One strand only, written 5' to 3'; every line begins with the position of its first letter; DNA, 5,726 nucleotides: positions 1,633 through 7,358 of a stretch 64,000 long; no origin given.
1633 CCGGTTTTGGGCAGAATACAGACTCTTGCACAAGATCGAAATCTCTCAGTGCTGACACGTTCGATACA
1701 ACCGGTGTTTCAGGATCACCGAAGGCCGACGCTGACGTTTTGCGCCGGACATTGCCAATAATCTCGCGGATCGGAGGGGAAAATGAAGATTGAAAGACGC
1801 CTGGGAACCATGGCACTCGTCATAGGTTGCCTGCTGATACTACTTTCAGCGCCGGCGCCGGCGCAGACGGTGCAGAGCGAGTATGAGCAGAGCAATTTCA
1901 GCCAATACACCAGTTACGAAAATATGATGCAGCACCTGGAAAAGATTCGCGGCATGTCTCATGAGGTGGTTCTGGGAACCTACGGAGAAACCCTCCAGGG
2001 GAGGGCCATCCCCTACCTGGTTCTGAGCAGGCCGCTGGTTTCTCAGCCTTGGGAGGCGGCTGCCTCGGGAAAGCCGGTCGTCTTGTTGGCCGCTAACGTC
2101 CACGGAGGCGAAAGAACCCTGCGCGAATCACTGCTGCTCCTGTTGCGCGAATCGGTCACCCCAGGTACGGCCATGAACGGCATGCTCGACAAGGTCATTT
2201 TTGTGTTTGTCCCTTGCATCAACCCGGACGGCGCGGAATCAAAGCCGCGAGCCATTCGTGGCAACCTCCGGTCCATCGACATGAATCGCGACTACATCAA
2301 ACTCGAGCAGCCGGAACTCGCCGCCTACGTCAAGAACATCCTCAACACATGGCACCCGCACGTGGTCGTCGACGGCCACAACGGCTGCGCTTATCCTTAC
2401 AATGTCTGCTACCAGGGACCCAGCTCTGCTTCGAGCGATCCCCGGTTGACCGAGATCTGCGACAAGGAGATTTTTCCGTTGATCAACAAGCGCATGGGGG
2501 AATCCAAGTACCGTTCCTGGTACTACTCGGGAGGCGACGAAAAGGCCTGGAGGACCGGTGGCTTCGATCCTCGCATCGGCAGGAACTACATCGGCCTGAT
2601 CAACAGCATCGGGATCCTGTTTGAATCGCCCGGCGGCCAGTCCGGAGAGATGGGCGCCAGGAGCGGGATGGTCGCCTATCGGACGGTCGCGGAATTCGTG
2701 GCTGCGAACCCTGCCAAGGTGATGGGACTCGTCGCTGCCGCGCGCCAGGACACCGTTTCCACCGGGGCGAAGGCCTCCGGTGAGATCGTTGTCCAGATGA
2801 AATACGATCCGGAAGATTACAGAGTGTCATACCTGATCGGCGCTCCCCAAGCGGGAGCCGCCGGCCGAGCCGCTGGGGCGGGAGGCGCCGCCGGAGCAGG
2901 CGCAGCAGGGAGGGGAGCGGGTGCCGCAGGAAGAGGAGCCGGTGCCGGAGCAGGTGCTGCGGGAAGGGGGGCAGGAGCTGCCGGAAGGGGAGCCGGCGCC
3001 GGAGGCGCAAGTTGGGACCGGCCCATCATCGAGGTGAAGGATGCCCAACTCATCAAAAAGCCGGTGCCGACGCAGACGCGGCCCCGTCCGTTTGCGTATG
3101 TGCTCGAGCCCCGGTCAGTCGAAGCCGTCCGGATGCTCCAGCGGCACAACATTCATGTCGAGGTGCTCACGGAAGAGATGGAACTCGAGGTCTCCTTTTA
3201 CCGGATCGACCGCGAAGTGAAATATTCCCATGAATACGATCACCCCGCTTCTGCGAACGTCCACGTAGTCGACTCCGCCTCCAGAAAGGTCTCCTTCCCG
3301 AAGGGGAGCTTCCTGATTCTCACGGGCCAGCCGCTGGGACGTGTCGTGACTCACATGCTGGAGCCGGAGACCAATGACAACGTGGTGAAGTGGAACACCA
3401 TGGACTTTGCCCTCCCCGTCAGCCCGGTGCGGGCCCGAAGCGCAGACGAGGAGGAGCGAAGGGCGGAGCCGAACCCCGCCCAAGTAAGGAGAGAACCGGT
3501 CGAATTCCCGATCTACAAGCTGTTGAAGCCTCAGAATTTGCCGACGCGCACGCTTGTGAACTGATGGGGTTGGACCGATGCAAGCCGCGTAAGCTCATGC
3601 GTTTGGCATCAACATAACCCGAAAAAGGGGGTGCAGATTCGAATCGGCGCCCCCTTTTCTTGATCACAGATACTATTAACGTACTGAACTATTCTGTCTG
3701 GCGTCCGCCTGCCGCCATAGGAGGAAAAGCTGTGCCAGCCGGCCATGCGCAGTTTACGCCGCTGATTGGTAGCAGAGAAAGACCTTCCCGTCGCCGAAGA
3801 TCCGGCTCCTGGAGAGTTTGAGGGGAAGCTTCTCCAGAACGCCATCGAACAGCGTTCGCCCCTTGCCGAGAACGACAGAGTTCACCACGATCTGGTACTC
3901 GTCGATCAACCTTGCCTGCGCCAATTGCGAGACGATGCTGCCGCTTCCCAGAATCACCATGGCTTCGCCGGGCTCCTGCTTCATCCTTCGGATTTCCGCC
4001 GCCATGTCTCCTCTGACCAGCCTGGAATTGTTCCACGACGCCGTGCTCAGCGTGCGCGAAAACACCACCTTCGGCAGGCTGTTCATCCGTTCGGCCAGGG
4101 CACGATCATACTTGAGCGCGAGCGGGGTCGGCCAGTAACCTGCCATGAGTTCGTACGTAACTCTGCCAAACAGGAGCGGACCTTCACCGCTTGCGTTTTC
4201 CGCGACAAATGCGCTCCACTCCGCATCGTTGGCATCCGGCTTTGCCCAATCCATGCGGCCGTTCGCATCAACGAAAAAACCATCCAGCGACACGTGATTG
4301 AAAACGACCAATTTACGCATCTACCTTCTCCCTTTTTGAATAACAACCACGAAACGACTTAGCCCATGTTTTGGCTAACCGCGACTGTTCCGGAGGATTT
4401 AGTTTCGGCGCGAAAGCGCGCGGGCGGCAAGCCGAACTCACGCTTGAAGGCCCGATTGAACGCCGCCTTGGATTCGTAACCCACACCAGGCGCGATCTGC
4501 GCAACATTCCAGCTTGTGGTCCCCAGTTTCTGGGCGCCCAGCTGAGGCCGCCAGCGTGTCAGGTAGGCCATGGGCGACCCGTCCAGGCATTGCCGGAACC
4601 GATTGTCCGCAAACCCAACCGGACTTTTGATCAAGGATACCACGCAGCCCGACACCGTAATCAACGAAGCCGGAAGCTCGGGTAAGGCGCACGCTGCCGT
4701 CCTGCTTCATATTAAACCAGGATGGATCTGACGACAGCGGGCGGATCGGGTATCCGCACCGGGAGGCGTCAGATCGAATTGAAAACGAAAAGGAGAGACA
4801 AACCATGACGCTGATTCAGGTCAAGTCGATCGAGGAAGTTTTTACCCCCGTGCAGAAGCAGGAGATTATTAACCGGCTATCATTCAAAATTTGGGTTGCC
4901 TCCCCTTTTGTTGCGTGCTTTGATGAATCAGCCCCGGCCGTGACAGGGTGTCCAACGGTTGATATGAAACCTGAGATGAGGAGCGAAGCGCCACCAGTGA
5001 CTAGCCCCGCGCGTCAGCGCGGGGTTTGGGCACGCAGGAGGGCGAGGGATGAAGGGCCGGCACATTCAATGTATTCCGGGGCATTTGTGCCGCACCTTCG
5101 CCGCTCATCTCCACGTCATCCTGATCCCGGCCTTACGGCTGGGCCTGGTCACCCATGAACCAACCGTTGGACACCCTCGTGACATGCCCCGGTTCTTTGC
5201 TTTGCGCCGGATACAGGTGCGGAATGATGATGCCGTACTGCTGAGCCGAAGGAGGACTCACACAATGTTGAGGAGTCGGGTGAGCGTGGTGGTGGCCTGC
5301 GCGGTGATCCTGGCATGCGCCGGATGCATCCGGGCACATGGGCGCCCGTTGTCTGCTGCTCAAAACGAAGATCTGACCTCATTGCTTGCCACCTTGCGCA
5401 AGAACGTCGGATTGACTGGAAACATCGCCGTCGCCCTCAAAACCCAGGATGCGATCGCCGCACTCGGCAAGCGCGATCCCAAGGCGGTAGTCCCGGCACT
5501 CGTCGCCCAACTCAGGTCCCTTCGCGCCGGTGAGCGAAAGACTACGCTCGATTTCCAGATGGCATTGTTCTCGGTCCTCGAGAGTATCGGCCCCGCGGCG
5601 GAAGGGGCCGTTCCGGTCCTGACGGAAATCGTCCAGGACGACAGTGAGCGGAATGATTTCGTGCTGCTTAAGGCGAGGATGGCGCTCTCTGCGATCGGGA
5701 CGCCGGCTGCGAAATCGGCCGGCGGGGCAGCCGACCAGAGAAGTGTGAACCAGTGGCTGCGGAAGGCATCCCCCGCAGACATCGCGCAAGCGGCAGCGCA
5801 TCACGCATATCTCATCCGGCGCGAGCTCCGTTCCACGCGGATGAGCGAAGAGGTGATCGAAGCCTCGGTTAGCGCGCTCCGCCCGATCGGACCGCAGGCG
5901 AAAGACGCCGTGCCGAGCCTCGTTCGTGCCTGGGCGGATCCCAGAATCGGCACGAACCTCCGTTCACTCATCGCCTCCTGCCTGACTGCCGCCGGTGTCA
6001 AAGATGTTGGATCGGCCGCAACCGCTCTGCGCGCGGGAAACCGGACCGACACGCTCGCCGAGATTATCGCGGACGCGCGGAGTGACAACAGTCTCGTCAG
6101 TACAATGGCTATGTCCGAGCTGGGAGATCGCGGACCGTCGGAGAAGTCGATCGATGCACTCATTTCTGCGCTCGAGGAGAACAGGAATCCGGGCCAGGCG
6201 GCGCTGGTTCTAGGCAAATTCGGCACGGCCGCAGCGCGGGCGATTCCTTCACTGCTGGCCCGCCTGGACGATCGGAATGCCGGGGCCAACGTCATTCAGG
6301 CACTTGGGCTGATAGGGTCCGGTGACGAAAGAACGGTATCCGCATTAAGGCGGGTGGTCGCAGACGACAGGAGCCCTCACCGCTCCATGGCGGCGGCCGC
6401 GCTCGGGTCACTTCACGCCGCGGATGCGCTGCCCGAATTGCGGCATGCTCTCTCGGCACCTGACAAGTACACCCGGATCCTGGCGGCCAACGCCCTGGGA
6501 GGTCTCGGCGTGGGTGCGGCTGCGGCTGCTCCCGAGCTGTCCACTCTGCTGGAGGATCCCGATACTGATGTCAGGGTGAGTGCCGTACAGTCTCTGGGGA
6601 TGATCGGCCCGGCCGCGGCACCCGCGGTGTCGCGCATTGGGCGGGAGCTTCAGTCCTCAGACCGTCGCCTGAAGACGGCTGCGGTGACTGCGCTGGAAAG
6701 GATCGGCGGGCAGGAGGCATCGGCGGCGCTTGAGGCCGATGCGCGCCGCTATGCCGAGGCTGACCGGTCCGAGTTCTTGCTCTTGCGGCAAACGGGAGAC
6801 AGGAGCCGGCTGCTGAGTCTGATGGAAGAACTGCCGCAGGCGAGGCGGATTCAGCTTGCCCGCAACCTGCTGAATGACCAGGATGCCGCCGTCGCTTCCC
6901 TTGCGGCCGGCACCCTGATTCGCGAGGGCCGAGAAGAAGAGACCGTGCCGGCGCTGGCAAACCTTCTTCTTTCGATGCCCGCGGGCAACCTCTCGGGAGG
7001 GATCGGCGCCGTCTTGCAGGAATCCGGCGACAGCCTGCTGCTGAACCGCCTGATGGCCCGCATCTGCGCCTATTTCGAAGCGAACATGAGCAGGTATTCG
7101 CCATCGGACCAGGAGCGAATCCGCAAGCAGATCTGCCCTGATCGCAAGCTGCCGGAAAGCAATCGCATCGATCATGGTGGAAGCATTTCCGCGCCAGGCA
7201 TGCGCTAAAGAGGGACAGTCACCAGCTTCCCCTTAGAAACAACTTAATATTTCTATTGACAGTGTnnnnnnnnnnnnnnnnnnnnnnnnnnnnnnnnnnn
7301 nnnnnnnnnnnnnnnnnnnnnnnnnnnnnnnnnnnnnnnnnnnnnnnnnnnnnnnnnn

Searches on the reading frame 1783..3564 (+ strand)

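Call 36: search_protein_families(library=pfam, proteins=[window:1783-3564:+], max_evalue=0.00001)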
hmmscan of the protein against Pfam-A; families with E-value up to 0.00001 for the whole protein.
window:1783-3564:+ (593 aa): 1 family
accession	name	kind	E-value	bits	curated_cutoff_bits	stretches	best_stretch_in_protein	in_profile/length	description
PF00246.29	Peptidase_M14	-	9.9e-13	48.8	21.6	1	51-173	4-135/286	Zinc carboxypeptidase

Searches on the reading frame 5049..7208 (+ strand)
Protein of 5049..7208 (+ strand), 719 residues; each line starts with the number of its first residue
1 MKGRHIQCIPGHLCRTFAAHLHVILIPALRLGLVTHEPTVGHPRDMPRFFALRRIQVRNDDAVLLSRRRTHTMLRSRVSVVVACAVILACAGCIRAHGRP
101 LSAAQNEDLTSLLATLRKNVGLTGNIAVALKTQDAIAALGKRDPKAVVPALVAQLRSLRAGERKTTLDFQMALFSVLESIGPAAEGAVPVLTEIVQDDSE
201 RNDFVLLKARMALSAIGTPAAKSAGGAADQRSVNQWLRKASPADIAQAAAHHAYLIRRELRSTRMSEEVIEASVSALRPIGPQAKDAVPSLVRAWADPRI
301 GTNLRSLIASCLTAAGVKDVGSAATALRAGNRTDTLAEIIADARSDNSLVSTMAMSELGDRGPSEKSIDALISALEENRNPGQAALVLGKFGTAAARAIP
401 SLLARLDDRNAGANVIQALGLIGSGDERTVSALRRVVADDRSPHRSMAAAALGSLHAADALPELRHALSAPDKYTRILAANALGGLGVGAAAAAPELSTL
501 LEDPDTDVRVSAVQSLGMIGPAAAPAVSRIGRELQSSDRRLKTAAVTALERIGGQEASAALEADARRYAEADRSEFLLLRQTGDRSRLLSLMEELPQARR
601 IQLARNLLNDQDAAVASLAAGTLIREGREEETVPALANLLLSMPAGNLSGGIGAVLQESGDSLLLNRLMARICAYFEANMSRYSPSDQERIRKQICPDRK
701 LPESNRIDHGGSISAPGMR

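Call 36: search_protein_families(library=pfam, proteins=[window:5049-7208:+], max_evalue=0.00001)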
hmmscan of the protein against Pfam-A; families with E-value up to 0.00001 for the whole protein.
window:5049-7208:+ (719 aa): 3 families
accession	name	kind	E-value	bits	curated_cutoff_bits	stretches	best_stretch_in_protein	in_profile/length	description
PF13646.12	HEAT_2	-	1.6e-33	115.3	27.7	4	440-516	12-87/88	HEAT repeats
PF02985.28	HEAT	-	1.6e-08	34.4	23.5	0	495-521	3-29/31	HEAT repeat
PF03130.22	HEAT_PBS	-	6.4e-07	29.7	20.9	0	445-469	2-26/27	PBS lyase HEAT-like repeat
